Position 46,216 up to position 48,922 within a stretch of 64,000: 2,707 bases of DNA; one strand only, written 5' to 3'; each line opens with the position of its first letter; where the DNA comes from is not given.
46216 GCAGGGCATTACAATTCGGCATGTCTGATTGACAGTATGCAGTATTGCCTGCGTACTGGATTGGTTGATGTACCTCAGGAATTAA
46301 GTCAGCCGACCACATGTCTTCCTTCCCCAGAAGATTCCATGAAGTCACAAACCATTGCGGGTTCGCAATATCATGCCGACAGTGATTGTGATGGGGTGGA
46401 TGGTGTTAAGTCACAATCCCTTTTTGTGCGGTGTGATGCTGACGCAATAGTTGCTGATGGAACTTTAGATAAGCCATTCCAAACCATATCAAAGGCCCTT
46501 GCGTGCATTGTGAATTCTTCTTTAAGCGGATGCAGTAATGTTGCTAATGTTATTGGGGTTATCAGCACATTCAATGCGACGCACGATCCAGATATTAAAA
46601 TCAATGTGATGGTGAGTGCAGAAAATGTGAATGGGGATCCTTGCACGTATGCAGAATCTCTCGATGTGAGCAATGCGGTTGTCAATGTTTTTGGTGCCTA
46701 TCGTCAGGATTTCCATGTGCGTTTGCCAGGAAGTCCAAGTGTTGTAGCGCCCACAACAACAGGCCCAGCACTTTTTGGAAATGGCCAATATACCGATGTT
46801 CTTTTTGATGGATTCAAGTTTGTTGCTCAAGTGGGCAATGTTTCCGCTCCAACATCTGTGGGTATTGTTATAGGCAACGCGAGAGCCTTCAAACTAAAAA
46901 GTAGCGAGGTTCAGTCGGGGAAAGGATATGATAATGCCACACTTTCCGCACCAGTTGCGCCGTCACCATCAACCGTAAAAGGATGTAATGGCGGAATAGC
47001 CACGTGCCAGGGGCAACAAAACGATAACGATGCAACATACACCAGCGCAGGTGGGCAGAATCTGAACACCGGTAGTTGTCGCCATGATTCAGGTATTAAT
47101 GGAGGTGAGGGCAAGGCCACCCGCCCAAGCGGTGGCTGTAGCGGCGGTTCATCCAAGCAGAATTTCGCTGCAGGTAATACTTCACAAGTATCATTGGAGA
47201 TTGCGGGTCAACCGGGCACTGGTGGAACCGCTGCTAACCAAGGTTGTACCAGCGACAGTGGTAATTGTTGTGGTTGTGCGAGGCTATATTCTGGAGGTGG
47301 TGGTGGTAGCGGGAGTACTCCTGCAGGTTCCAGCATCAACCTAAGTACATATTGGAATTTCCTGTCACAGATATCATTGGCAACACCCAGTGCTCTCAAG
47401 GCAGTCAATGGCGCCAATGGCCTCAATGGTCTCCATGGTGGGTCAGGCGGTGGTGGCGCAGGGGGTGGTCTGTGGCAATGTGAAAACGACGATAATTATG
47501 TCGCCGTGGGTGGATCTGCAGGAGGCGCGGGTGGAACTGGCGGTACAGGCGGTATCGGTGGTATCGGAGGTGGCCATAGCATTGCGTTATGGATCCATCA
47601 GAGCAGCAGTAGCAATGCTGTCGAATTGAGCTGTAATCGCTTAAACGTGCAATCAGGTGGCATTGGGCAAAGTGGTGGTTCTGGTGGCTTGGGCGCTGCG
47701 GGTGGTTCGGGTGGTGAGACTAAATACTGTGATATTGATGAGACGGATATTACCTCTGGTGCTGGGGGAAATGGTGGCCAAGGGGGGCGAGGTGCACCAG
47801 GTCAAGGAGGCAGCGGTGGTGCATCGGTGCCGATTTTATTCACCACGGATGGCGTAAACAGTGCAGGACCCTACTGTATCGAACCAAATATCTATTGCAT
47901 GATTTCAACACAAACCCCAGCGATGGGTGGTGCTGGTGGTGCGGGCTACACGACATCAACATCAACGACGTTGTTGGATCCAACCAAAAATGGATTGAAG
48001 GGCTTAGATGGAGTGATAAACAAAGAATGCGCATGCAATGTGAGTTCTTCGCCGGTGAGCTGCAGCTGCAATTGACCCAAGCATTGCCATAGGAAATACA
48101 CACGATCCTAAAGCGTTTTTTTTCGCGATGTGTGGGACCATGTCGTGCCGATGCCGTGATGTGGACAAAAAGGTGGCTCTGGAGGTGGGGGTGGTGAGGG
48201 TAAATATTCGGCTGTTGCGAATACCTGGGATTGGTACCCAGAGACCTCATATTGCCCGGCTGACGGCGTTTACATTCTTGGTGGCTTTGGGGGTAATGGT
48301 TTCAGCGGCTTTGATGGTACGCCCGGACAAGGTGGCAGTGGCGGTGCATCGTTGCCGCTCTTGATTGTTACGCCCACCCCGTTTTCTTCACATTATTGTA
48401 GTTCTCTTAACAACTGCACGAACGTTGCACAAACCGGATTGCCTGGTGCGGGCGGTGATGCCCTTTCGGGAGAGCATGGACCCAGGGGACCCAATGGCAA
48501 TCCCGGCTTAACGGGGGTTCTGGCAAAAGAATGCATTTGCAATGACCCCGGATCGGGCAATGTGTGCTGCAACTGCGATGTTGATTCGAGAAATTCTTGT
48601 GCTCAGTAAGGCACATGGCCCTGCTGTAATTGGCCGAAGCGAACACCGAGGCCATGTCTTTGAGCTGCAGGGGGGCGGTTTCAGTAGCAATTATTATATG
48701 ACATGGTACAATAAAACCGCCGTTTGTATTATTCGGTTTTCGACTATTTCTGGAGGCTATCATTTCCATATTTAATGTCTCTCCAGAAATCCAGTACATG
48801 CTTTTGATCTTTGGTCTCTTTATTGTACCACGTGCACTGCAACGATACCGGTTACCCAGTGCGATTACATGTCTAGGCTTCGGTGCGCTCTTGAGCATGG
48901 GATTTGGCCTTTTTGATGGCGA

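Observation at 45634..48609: Cys/Gly-rich lipoprotein with TSP3-like calcium-binding repeats and a start-less partial duplicate of its C-terminal module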

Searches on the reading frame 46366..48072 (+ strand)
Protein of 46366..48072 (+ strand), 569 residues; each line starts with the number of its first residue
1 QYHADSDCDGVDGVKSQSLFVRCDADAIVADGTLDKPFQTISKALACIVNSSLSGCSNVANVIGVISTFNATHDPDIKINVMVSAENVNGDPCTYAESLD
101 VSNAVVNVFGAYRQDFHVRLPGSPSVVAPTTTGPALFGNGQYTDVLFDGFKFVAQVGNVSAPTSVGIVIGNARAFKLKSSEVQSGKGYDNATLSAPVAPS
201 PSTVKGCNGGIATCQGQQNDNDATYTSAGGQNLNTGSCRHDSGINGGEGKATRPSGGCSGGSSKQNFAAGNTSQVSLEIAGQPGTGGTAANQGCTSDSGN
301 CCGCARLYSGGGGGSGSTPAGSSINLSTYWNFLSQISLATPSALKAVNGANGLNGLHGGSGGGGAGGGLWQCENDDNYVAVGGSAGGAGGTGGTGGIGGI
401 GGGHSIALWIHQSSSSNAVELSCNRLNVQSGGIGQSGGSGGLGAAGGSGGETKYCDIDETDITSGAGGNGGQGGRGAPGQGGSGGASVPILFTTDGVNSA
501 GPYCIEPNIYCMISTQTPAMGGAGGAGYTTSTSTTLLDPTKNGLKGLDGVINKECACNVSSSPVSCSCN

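Call 91: predict_structure(alignment_id=A5)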
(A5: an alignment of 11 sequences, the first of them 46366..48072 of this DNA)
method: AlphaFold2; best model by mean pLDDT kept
length: 569 residues; sequences in the alignment: 11
mean_pLDDT: 63.2   pTM: 0.62
mean pLDDT of the five models: 63.2, 62.2, 61.8, 53.8, 49.5
residues with pLDDT >= 90: 69; 70-90: 189; 50-70: 117; < 50: 194
segments of 3 or more residues with pLDDT < 50: 1-6, 194-202, 209-307, 320-347, 376-378, 455-460, 496-510, 529-537, 560-569
pLDDT, mean of each block of 10 residues (from residue 1): 42 69 87 90 91 84 67 63 93 94 89 87 89 86 88 89 85 85 87 48 49 38 35 36 35 33 31 34 33 42 45 56 39 36 42 72 64 49 66 75 82 66 83 80 71 51 62 74 76 52 42 64 64 45 68 58 39
secondary structure, 60 per line:
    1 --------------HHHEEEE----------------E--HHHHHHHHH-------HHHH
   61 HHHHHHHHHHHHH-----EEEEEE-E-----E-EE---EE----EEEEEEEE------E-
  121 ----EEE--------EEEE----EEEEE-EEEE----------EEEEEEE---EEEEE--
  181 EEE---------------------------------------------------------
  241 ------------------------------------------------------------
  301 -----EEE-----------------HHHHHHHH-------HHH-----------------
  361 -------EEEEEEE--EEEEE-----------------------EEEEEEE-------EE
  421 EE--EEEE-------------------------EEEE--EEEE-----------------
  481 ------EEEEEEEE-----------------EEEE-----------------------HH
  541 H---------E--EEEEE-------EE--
elements in order: E18-21 H41-49 H57-73 E79-84 E105-112 E125-127 E136-139 E144-148 E150-153 E164-170 E174-178 E181-183 E306-308 H326-333 E368-374 E377-381 E405-411 E419-422 E425-428 E454-457 E460-463 E487-494 E512-515 E554-558

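Call 94: fold_search(model_id=the predicted structure, library=pdb)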
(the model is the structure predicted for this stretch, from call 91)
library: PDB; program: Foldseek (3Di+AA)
matches with E <= 10: 16; with E <= 0.001: 0
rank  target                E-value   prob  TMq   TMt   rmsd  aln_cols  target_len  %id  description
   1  6kfn                  1.4e-01  0.97  0.13  0.25   7.8       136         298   15  Crystal structure of alginate lyase from Paenibacillus sp. str. FPU-7 (released 2019-10-30)
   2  9cdu_C                8.6e-01  0.60  0.18  0.23   8.4       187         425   11  Crystal Structure of Rhombotarget A-peptide Complex (released 2025-07-02)
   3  6kqt_A                2.1e+00  0.16  0.15  0.13   9.1       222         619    9  Crystal Structure of GH136 lacto-N-biosidase from Eubacterium ramulus - native protein (released 2020-06-10)
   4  6f7d                  2.2e+00  0.08  0.14  0.15  17.7       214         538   10  Crystal structure of Dettilon tailspike protein (gp208) (released 2018-12-19)
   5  9rkv_N                3.4e+00  0.08  0.11  0.11  12.1       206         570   17  Agrobacterium phage 7-7-1 tail fibers (released 2025-12-10)
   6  6f7k_B                3.5e+00  0.06  0.14  0.14  15.3       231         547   11  Crystal structure of Dettilon tailspike protein (gp208) (released 2018-12-19)
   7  6c72_A                4.8e+00  0.13  0.15  0.15   9.8       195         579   10  Crystal structure of a tailspike protein gp49 from Acinetobacter baumannii bacteriophage Fri1, a capsular polysacchari (released 2019-01-23)
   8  5g5o_E                6.1e+00  0.12  0.13  0.20   5.6       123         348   12  Structure of the snake adenovirus 1 hexon-interlacing LH3 protein, native (released 2017-06-07)
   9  4urr_B                6.1e+00  0.04  0.13  0.14  10.0       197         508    9  Tailspike protein of Sf6 bacteriophage bound to Shigella flexneri O- antigen octasaccharide fragment (released 2015-07-15)
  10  4ru4_B                6.7e+00  0.10  0.11  0.10   7.7       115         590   10  Crystal structure of the tailspike protein gp49 from Pseudomonas phage LKA1 (released 2015-11-18)
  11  4oj6_C                6.7e+00  0.04  0.12  0.09  11.0       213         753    9  Crystal Structure of a Putative Tailspike Protein (TSP1, orf210) from Escherichia coli O157:H7 Bacteriohage CBA120; Se (released 2014-03-26)
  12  7o84_B                7.4e+00  0.01  0.07  0.09  17.8       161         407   10  Structure of the PL6 family alginate lyase Pedsa0632 from Pseudopedobacter saltans in complex with substrate (released 2021-07-28)
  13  9beb_E                8.6e+00  0.04  0.03  0.22  21.7        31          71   19  Tungstate binding protein (Tungbindin) from Eubacterium limosum with eight Tungstates bound (released 2024-09-04)
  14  6w4q_F                9.0e+00  0.08  0.12  0.09   6.7       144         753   10  Crystal structure of full-length tailspike protein 2 (TSP2, ORF211) ) from Escherichia coli O157:H7 bacteriophage CAB1 (released 2021-01-20)
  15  6w4q_E                9.0e+00  0.02  0.09  0.07  11.4       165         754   13  Crystal structure of full-length tailspike protein 2 (TSP2, ORF211) ) from Escherichia coli O157:H7 bacteriophage CAB1 (released 2021-01-20)
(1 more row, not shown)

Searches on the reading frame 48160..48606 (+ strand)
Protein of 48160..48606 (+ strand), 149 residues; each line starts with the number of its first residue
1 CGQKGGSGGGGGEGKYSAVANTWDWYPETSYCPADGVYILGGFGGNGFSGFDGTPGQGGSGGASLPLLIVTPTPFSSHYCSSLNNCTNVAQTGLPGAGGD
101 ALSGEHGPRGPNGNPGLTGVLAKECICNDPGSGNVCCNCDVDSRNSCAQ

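Call 5: search_protein_families(library=pfam, proteins=[window:48160-48606:+], max_evalue=1)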
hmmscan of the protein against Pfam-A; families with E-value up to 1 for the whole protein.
window:48160-48606:+ (149 aa): 1 family
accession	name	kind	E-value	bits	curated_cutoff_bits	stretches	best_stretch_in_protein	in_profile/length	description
PF01391.23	Collagen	-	0.031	14.5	27.2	1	93-119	19-43/60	Collagen triple helix repeat (20 copies)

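Call 18: search_protein_families(library=ncbifam, proteins=[window:48160-48606:+], max_evalue=10)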
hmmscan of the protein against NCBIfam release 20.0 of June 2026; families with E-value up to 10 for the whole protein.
window:48160-48606:+ (149 aa): 0 families

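Call 35: find_homologous_proteins(query=window:48160-48606:+, max_evalue=0.01)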
Query window:48160-48606:+: 1289 candidates shared short words with the query, none scored E <= 0.01.
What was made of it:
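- No protein like it exists in the 5.8-billion-cluster collection (call 35).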

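Call 53: find_related_loci(query=window:48160-48606:+, collection=metagenome_contigs, flank=6000)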
Query window:48160-48606:+ (149 aa) in metagenome_contigs; peptide patterns used: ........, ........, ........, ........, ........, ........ (x = any residue, [..] = any of these).
123 stretches matched a pattern, but none encodes a relative of the query by tblastn (E <= 1e-3).
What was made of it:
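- Tried and rejected: Searches with the 149-aa copy found nothing, either in the protein collection (call 35) or in JGI metagenome contigs (call 53).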

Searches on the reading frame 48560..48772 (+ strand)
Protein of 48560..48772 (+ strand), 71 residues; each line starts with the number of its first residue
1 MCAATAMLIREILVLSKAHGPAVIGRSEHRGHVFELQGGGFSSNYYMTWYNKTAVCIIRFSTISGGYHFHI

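Call 86: list_cluster_members(proteins=[window:48560-48772:+, window:48798-49919:+, window:43612-45243:+, window:50103-50429:-])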
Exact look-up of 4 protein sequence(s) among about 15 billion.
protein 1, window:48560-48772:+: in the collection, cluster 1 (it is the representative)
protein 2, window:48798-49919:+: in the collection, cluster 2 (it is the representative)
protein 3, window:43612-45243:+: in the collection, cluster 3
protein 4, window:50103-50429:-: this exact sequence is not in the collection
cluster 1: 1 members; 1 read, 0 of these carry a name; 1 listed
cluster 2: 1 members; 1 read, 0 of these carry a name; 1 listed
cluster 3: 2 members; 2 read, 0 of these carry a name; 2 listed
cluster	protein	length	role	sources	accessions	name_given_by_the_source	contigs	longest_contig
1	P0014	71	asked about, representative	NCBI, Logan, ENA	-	-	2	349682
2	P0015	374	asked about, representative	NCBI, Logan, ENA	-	-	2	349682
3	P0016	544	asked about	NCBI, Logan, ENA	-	-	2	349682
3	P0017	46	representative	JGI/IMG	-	-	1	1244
